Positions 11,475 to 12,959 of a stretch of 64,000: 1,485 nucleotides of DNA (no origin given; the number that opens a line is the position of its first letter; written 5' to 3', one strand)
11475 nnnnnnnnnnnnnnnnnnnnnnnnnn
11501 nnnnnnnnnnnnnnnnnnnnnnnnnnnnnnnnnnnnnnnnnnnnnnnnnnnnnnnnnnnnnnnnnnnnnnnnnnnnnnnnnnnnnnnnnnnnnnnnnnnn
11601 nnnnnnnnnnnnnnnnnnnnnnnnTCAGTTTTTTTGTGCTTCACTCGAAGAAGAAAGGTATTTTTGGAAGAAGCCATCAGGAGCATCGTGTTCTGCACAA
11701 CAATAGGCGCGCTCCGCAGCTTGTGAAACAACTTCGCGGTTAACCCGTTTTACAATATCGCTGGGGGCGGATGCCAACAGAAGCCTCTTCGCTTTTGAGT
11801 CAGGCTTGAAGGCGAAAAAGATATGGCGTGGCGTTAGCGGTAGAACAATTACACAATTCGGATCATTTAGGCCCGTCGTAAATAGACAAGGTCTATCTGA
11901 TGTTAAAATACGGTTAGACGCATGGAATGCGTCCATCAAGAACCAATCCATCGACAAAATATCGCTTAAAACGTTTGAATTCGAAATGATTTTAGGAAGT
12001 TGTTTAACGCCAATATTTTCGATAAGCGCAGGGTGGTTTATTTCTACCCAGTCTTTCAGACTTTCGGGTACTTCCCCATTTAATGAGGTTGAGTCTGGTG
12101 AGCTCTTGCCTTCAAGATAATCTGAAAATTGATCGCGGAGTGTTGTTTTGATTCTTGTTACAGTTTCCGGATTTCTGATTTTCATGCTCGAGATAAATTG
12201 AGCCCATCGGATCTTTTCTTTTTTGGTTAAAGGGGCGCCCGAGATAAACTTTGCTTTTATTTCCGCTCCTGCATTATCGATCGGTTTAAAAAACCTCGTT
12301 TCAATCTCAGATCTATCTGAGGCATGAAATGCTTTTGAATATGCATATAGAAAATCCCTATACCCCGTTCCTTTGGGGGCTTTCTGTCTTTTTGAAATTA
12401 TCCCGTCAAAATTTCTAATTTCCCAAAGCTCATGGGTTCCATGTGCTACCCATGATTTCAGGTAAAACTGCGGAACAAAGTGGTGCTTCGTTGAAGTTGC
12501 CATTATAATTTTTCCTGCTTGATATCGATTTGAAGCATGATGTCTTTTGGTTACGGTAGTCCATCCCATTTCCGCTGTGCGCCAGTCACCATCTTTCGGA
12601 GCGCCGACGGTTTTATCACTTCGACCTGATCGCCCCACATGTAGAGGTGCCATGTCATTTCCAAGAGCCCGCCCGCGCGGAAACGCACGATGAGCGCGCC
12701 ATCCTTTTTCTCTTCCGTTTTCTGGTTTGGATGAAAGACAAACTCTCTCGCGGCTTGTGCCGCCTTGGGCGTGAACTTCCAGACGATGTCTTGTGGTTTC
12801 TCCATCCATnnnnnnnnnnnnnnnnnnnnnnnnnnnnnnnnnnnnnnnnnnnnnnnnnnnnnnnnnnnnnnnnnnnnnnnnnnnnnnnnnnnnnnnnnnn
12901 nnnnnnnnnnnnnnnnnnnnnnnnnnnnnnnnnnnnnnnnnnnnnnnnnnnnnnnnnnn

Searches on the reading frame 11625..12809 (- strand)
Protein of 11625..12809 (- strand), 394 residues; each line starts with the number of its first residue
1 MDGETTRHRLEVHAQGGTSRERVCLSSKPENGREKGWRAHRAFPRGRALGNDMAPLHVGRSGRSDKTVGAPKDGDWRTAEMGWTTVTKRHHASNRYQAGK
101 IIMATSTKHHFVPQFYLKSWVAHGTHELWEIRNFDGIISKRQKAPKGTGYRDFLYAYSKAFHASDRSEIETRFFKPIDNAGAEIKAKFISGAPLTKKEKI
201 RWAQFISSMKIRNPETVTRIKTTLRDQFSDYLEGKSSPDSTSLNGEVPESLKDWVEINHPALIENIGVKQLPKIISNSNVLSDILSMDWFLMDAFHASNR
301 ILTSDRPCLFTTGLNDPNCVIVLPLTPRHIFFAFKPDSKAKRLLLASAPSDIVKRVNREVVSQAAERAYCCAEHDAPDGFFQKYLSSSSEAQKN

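Call 85: search_protein_families(library=pfam, proteins=[window:11625-12809:-], max_evalue=0.001)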
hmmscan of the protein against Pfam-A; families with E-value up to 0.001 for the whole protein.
window:11625-12809:- (394 aa): 1 family
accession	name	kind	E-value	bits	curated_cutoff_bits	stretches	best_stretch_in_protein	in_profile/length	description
PF14022.11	DUF4238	-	6.6e-28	98.4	27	1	108-370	1-277/281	Protein of unknown function (DUF4238)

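Call 92: search_protein_families(library=padloc, proteins=[window:11625-12809:-], max_evalue=0.001)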
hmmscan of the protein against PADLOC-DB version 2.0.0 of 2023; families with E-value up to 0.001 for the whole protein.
window:11625-12809:- (394 aa): 0 families
